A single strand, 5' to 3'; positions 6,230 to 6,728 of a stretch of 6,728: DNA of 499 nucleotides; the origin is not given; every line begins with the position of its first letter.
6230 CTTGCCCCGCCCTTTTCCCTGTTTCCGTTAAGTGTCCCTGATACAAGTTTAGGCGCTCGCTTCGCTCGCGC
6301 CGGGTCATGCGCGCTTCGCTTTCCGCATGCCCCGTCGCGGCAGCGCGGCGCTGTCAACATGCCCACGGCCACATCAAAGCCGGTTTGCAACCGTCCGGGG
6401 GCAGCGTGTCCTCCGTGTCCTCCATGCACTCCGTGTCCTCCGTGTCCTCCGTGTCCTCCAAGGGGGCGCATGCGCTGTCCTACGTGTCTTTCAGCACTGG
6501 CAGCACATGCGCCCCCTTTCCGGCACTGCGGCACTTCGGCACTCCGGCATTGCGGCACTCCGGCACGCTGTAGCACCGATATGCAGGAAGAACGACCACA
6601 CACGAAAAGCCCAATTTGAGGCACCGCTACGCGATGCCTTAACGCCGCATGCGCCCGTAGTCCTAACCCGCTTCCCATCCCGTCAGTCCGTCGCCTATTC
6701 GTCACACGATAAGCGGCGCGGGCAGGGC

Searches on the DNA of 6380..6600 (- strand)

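Call 70: search_dna_similar(query=window:6380-6600:-, collection=phages, mode=distant, max_evalue=0.01, max_rows=15)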
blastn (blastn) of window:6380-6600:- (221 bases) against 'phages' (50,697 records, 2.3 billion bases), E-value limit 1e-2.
No match.

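Call 71: search_dna_similar(query=window:6380-6600:-, collection=plasmids, mode=distant, max_evalue=0.01, max_rows=15)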
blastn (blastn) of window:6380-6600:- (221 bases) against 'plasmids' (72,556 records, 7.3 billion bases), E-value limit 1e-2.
Records with a match: 2; places in all: 3; records where one place covers at least 80% of the query: 0.
Best place of each record, by identity: 80-90% 2.
By first word of the organism name: Streptomyces 1; Burkholderia 1.
By predicted mobility (MOB-suite, as given by PLSDB): mobilizable 1; non-mobilizable 1.
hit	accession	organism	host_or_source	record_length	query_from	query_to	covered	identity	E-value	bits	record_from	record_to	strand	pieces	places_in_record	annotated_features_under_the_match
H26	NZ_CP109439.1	Streptomyces sp. NBC_01483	-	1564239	38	83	21%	82.6%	4e-3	48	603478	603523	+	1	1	none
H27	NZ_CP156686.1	Burkholderia stagnalis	Bacterial cells,soils collected in ...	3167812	45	80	16%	88.9%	4e-3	48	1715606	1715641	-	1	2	none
